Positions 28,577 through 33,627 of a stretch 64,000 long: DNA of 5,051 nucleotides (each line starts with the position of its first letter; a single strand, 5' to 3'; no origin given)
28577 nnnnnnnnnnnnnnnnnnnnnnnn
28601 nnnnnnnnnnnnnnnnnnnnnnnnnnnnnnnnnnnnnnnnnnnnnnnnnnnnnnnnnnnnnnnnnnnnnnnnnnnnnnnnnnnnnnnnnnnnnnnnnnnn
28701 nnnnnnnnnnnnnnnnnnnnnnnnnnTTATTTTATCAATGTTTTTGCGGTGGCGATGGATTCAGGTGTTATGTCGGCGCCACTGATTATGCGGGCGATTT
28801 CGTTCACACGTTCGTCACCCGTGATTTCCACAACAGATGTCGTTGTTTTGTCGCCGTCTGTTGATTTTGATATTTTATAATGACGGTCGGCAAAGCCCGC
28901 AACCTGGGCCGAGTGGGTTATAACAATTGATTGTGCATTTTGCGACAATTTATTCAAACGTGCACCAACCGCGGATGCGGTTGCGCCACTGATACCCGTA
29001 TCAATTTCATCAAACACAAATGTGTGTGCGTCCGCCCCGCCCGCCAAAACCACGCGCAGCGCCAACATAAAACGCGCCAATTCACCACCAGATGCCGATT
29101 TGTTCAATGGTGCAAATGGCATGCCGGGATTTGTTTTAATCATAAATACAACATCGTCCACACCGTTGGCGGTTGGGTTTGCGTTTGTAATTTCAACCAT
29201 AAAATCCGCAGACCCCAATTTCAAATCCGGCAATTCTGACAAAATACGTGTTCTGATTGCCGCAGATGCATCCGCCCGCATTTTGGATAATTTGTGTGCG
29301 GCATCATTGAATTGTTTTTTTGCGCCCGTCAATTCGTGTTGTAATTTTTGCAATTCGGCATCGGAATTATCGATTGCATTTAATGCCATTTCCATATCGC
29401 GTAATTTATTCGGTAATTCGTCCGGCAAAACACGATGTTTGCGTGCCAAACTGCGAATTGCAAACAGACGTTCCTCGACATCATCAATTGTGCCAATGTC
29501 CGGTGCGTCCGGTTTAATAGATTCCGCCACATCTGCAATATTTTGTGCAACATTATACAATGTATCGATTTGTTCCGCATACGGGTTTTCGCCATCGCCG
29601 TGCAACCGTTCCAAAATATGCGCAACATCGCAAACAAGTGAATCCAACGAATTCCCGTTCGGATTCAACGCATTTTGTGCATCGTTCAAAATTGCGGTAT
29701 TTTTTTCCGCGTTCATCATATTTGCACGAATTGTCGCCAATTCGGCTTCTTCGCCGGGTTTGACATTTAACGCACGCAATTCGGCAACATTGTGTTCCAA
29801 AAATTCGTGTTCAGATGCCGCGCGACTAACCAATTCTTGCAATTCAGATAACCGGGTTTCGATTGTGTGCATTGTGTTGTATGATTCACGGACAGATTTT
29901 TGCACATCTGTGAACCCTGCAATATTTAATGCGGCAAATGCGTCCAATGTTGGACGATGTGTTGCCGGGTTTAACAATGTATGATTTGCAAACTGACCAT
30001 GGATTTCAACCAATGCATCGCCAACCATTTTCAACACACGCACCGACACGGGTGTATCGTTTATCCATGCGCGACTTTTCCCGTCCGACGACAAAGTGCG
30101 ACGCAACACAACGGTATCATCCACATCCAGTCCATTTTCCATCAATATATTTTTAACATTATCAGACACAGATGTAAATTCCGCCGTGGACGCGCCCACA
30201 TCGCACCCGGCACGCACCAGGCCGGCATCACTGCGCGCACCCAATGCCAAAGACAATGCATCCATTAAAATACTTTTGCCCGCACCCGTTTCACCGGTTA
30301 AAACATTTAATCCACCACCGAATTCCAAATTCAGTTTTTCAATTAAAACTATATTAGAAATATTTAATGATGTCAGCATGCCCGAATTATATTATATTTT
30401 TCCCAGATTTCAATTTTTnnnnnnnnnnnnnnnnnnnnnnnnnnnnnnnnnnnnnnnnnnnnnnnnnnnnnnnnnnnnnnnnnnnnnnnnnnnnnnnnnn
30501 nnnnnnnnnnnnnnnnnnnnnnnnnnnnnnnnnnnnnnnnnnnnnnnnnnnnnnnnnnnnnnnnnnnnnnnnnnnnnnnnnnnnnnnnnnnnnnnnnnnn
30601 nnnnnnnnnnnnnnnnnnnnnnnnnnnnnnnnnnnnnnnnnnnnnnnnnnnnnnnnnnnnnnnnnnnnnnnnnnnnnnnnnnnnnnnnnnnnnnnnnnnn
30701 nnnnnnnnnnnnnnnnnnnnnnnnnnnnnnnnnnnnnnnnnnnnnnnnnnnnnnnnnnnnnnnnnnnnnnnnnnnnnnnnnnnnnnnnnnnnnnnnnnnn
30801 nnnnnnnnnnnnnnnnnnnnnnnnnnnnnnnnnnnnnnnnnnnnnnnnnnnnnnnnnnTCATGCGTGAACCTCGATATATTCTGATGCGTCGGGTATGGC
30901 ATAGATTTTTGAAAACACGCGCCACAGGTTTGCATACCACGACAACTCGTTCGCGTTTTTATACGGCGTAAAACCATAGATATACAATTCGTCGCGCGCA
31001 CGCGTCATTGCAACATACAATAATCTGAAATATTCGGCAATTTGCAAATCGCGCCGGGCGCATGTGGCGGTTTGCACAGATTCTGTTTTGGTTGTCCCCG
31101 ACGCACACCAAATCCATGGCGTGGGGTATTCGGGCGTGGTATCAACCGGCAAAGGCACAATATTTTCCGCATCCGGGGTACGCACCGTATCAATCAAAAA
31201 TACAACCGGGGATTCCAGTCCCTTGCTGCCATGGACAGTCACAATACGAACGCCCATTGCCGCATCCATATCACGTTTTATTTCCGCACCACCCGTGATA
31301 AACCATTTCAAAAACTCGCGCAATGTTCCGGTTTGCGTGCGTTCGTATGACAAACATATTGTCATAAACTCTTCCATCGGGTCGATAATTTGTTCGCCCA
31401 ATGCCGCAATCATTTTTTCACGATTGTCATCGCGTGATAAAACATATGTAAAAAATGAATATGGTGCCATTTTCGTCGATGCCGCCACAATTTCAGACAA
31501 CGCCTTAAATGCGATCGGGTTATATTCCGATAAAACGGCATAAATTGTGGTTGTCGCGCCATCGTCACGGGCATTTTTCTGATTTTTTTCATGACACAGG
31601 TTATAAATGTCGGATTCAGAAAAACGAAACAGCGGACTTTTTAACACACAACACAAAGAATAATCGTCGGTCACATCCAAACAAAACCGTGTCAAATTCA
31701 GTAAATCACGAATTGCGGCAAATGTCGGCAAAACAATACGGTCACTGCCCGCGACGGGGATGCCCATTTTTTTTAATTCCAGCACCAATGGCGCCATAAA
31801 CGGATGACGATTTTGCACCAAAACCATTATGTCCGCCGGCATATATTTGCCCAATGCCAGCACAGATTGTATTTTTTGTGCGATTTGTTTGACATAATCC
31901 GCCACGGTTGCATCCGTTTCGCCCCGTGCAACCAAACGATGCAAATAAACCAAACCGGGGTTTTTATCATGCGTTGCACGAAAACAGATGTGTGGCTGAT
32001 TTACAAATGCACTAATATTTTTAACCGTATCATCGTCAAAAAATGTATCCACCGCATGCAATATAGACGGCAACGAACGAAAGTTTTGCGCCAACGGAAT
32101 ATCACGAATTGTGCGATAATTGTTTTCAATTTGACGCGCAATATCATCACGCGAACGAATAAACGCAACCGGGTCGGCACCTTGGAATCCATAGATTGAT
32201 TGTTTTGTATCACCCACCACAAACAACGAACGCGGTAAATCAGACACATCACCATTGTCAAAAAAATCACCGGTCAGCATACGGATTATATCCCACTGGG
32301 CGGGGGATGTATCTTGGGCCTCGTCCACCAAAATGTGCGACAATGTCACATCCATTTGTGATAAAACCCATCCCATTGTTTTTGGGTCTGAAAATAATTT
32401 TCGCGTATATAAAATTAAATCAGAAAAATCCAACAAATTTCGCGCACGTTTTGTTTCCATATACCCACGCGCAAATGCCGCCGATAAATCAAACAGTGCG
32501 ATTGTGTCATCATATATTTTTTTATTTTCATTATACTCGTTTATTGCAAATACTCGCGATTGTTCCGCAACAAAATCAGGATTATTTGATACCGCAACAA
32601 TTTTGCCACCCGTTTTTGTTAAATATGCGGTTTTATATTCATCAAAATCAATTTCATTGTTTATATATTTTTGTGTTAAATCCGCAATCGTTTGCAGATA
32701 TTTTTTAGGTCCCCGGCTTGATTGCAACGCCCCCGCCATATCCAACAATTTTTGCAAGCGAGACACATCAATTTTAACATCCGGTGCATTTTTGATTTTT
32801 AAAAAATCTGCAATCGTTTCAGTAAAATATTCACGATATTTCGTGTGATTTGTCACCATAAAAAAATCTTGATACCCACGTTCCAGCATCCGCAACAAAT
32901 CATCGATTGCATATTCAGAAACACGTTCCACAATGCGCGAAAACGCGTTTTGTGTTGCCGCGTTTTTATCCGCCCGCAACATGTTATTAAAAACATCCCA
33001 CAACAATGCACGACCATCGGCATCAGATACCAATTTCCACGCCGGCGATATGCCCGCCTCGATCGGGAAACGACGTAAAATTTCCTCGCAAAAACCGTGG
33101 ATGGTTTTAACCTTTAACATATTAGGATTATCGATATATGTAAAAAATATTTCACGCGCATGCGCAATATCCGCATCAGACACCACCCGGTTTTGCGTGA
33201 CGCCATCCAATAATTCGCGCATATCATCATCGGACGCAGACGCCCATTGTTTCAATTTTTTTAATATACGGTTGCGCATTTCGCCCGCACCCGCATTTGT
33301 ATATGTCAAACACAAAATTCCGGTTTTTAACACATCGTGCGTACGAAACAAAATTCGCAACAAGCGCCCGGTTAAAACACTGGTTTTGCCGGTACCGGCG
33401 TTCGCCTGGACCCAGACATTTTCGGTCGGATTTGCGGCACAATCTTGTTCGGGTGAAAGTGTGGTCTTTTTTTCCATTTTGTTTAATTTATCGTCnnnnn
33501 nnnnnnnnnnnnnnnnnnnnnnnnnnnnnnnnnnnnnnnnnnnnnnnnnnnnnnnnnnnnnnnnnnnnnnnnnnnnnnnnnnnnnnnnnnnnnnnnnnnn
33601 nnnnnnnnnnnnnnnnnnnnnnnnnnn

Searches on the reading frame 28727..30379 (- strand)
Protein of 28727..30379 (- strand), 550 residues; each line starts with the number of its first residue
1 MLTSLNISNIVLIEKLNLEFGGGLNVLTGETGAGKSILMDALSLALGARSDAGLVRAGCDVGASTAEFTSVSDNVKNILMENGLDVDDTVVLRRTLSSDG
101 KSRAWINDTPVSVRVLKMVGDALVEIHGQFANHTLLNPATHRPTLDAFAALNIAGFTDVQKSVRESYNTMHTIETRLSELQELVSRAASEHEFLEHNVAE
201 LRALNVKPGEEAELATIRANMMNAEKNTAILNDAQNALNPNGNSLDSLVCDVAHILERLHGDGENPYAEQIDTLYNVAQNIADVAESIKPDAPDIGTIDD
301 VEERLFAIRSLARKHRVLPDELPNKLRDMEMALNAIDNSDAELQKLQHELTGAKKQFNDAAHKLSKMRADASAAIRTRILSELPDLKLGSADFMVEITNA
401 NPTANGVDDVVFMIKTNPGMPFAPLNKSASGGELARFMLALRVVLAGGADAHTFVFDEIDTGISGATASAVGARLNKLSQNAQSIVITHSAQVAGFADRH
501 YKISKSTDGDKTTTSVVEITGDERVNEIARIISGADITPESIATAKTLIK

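Call 49: find_homologous_proteins(query=window:28727-30379:-, max_evalue=1e-100)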
Query window:28727-30379:- (550 aa): 5696 proteins with E <= 1e-100 among 8000 candidates; the best 120 are listed.
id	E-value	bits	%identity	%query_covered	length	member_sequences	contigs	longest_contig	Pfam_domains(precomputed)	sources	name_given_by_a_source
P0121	0.0e+0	1162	99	100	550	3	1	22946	PF13476.13,PF02463.26,PF13304.13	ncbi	ncbi:MAG: DNA repair protein RecN [Alphaproteobacteria bacterium]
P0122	0.0e+0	1151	98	100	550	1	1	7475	PF13476.13,PF02463.26,PF13304.13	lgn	-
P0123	0.0e+0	1056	90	100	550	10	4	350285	PF13476.13,PF02463.26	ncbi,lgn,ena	-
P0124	0.0e+0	1037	88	100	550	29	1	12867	PF13476.13,PF02463.26,PF13304.13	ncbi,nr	ncbi:MAG: DNA repair protein RecN [Alphaproteobacteria bacterium]|nr:DNA repair protein RecN [Alphap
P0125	0.0e+0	1020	85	100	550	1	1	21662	PF13476.13,PF02463.26,PF13304.13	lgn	-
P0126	1.6e-296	1002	84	100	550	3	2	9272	PF13476.13,PF02463.26,PF13304.13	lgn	-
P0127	2.5e-296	1001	84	100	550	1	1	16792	PF13476.13,PF02463.26,PF13304.13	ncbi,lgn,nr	ncbi:MAG: DNA repair protein RecN [Proteobacteria bacterium]|nr:DNA repair protein RecN [Candidatus 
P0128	7.0e-286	967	82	100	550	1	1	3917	PF13476.13,PF02463.26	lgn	-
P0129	2.0e-278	942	79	100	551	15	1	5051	PF13476.13,PF02463.26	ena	-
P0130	6.4e-273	924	77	100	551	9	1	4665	PF13476.13,PF02463.26,PF13304.13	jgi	jgi:DNA repair protein RecN (Recombination protein N)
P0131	6.7e-273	924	76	100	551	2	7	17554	PF13476.13,PF02463.26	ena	-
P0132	1.4e-272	923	76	100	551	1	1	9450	PF13476.13,PF02463.26,PF13304.13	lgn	-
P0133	2.2e-271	919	77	100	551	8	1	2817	PF13476.13,PF02463.26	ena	-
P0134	1.7e-270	916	76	100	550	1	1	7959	PF13476.13,PF02463.26,PF13304.13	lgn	-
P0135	1.8e-269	913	76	100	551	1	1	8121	PF13476.13,PF02463.26,PF13304.13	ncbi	-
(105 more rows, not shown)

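Call 50: find_encoding_contigs(protein=P0121, flank=3000, max_places=2)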
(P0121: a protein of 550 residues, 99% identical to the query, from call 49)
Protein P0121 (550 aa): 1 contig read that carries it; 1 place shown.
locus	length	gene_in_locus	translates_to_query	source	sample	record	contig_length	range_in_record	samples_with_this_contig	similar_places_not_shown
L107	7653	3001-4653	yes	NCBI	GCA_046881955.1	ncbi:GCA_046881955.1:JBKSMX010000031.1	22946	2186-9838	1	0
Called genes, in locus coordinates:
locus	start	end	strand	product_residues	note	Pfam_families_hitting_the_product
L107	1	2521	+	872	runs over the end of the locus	PF00580:UvrD-helicase, PF13245:AAA_19, PF13361:UvrD_C, PF13538:UvrD_C_2 (faint)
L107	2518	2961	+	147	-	-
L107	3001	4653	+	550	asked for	PF02463:SMC_N, PF13476:AAA_23, PF13304:AAA_21 (faint)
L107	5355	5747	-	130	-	PF22751:DUF488-N3a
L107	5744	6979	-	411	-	PF13742:tRNA_anti_2, PF01336:tRNA_anti-codon, PF02601:Exonuc_VII_L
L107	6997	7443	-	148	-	-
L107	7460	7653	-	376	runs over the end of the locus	PF00814:TsaD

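Call 51: find_encoding_contigs(protein=P0123, flank=3000, max_places=3)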
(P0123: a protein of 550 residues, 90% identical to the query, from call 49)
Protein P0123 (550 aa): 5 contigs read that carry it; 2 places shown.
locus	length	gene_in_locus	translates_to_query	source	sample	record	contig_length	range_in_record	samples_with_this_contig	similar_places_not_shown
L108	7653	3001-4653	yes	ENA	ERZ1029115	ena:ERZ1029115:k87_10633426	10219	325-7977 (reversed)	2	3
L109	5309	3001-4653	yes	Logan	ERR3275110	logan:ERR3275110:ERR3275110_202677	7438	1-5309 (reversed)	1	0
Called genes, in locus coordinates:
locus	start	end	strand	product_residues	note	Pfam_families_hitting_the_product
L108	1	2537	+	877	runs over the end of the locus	PF00580:UvrD-helicase, PF13245:AAA_19, PF13361:UvrD_C, PF13538:UvrD_C_2 (faint)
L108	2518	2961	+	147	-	-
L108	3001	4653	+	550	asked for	PF02463:SMC_N, PF13476:AAA_23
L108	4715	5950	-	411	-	PF13742:tRNA_anti_2, PF01336:tRNA_anti-codon, PF02601:Exonuc_VII_L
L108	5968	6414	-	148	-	-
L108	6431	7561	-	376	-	PF00814:TsaD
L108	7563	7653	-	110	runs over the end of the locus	-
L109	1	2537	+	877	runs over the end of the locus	PF00580:UvrD-helicase, PF13245:AAA_19, PF13361:UvrD_C, PF13538:UvrD_C_2 (faint)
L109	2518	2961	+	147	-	-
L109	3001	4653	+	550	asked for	PF02463:SMC_N, PF13476:AAA_23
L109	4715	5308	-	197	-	?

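Call 52: find_encoding_contigs(protein=P0124, flank=3000, max_places=2)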
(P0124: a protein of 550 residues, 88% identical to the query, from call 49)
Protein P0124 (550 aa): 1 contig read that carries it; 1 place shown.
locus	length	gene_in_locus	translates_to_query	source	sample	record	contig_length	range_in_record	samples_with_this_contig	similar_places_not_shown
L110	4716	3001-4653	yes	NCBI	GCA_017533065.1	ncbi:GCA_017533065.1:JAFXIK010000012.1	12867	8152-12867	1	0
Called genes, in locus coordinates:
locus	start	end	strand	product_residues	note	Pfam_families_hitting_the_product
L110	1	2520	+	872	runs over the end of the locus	PF00580:UvrD-helicase, PF13245:AAA_19 (faint), PF13361:UvrD_C, PF13538:UvrD_C_2 (faint)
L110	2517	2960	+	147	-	-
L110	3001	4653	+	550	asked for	PF02463:SMC_N, PF13476:AAA_23, PF13304:AAA_21 (faint)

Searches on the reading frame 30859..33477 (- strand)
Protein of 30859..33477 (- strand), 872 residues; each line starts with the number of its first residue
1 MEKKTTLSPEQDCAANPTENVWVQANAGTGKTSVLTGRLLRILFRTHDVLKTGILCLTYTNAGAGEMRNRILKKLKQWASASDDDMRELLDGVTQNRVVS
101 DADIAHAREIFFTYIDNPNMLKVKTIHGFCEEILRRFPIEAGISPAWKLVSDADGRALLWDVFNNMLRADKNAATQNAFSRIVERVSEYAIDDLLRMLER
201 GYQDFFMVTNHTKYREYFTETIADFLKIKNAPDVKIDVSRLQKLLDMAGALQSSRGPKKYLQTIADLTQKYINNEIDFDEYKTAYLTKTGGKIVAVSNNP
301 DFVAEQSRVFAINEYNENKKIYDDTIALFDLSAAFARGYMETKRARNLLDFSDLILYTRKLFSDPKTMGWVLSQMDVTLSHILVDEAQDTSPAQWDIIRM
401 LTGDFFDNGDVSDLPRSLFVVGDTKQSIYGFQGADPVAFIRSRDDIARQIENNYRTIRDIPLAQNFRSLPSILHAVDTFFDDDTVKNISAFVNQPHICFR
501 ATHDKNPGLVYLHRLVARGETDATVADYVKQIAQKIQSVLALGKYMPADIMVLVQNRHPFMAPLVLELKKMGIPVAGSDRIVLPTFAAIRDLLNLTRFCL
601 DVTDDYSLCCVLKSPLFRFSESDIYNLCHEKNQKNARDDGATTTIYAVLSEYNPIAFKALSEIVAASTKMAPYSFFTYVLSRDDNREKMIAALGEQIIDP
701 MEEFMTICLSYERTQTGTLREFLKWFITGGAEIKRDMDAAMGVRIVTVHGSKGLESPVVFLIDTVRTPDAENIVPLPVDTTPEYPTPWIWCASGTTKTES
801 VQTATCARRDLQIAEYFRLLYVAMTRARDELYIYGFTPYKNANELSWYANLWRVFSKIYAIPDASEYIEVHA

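Call 61: search_protein_families(library=pfam, proteins=[window:30859-33477:-], max_evalue=0.00001)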
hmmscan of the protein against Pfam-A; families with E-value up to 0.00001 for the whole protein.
window:30859-33477:- (872 aa): 4 families
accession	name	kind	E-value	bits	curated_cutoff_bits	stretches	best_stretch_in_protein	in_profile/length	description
PF00580.27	UvrD-helicase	-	2.1e-50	172.3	23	1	9-445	3-269/271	UvrD/REP helicase N-terminal domain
PF13361.12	UvrD_C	-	1.5e-22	81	25.6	1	460-833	1-345/350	UvrD-like helicase C-terminal domain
PF13245.12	AAA_19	-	2.4e-11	44.4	25.1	1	17-431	10-133/134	AAA domain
PF13538.12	UvrD_C_2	-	5.5e-11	42.6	27.4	0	814-834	32-52/52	UvrD-like helicase C-terminal domain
